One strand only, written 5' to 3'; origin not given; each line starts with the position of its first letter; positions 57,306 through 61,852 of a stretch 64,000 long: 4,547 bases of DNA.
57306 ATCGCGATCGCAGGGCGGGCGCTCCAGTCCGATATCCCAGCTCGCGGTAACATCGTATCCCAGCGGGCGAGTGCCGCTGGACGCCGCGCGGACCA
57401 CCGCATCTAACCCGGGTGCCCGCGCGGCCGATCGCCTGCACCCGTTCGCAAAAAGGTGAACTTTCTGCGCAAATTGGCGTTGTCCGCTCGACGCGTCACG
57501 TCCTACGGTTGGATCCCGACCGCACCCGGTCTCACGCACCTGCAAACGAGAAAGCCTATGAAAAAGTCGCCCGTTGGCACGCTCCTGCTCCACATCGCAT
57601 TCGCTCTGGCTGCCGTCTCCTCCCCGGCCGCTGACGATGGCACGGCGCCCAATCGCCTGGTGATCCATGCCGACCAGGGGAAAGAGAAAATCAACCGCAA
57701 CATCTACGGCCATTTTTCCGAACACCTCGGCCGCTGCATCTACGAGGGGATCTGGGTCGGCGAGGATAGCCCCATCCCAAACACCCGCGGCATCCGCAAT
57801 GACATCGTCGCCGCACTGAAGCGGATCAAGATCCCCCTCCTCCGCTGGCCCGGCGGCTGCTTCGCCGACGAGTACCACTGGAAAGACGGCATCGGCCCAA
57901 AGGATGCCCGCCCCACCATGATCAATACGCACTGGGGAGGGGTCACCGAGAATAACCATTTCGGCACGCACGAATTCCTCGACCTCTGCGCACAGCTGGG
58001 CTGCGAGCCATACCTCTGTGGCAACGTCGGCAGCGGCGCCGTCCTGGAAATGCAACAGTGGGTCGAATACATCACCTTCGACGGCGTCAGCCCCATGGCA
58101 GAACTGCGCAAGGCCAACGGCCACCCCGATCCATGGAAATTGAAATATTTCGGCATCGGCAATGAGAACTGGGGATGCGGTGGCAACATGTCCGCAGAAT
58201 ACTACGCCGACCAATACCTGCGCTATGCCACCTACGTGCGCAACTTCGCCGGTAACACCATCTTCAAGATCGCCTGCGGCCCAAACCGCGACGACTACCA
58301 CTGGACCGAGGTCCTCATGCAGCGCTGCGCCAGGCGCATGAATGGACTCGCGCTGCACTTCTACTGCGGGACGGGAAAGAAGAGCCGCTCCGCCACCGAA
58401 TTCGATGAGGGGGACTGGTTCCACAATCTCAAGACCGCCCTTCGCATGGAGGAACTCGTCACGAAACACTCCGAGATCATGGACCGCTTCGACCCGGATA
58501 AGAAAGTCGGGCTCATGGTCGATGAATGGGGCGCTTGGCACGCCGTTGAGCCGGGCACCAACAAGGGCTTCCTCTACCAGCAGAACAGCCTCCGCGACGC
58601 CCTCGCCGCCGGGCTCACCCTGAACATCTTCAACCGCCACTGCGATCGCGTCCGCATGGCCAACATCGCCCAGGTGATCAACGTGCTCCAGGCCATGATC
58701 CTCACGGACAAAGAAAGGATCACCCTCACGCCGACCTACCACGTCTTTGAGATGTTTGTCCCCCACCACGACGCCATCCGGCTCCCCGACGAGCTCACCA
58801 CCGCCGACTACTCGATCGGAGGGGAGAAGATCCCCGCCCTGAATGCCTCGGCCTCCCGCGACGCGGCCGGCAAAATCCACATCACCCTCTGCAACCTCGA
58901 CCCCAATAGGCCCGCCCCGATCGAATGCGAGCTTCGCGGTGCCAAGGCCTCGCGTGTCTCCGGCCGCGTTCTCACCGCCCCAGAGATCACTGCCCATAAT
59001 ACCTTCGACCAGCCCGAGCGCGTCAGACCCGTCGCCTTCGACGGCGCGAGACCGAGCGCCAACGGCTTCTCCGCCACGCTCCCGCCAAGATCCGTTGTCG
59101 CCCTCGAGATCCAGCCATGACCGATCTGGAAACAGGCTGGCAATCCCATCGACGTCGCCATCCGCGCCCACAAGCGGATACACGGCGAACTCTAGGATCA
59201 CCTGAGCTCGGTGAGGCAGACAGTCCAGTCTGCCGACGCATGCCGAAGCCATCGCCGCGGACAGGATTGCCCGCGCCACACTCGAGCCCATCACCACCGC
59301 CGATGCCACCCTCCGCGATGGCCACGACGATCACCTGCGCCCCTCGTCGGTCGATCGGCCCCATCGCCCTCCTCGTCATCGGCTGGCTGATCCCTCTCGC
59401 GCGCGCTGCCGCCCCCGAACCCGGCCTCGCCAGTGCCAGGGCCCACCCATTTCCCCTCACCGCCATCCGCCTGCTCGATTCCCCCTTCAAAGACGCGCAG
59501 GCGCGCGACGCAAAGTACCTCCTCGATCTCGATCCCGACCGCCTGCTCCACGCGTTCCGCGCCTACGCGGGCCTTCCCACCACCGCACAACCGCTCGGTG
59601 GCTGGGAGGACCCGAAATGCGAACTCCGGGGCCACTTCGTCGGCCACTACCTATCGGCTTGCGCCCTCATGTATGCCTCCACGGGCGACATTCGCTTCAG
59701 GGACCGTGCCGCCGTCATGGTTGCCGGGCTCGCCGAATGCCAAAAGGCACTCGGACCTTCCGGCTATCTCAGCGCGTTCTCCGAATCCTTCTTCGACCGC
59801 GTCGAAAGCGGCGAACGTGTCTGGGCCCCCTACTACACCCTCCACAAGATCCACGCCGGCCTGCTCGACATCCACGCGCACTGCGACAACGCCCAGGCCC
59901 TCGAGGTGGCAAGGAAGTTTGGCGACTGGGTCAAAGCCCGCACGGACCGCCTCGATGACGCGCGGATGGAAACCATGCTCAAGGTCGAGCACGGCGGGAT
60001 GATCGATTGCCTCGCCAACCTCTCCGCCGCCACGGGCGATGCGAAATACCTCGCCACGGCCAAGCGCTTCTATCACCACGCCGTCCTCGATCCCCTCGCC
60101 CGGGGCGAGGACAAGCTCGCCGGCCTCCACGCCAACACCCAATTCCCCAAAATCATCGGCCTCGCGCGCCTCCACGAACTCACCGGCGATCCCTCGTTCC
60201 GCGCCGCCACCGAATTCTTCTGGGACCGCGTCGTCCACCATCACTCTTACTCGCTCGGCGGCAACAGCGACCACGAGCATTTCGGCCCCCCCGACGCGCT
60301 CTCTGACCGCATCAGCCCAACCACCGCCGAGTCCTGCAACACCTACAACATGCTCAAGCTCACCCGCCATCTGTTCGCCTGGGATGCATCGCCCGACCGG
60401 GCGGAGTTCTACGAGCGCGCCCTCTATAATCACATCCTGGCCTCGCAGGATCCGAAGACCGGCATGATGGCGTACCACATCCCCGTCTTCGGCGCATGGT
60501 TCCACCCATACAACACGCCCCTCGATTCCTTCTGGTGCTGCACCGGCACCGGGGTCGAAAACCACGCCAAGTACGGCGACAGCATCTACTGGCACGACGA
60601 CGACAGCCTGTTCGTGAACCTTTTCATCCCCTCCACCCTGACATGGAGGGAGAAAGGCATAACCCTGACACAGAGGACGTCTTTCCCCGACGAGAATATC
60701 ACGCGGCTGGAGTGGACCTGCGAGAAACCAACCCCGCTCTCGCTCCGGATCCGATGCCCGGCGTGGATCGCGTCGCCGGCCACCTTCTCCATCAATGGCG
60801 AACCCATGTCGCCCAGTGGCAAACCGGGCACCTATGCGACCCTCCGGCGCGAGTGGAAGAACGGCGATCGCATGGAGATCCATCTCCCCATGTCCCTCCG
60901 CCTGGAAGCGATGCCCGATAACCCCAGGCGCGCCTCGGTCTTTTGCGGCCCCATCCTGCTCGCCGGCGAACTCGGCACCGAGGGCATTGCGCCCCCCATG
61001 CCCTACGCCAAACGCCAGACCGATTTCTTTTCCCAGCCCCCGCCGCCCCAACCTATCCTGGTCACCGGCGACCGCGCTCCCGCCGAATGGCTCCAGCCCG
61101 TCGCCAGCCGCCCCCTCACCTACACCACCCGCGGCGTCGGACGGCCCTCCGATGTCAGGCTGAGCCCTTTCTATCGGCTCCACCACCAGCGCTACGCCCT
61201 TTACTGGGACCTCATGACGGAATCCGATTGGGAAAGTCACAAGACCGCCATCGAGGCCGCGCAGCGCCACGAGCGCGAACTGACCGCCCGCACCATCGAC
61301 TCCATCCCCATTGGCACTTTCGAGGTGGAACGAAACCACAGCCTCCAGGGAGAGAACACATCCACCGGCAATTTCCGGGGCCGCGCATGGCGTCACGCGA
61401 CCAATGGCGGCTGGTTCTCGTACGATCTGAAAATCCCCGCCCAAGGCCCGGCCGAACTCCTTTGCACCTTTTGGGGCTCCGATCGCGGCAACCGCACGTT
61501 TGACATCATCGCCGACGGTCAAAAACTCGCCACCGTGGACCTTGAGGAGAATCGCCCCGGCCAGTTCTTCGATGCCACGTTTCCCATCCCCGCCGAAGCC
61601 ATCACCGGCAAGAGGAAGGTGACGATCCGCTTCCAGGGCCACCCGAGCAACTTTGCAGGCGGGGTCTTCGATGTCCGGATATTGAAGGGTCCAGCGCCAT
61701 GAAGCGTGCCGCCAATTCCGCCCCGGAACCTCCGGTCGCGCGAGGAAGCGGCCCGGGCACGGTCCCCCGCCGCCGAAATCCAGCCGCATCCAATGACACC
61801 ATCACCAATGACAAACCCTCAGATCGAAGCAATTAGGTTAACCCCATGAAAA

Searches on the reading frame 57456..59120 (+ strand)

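Call 48: search_protein_families(library=pfam, proteins=[window:57456-59120:+], max_evalue=0.001)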
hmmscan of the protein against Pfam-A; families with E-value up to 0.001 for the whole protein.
window:57456-59120:+ (554 aa): 2 families
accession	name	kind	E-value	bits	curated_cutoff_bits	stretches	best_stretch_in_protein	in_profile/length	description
PF06964.18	Alpha-L-AF_C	-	4.2e-52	177.1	27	1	356-546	1-165/165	Alpha-L-arabinofuranosidase C-terminal domain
PF22848.2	ASD1_dom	-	9.6e-09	35.6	22.2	1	127-187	9-73/239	Alpha-L-arabinofuranosidase 1 domain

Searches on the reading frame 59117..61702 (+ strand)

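Call 48: search_protein_families(library=pfam, proteins=[window:59117-61702:+], max_evalue=0.001)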
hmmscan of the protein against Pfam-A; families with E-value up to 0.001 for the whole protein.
window:59117-61702:+ (861 aa): 4 families
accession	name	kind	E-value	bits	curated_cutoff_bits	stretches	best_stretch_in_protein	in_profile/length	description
PF07944.18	Beta-AFase-like_GH127_cat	-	4.8e-125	417.9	24.9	1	117-488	2-376/376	Beta-L-arabinofuranosidase, GH127 catalytic domain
PF20736.2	Glyco_hydro127M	-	4.1e-25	88.2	24.2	1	498-592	2-95/95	Beta-L-arabinofuranosidase, GH127 middle domain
PF20620.4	DUF6805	-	1.6e-24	87.1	27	1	722-856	2-133/133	Family of unknown function (DUF6805)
PF16375.10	DUF4986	-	4.5e-09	37.2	29.5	1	646-697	30-84/84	Domain of unknown function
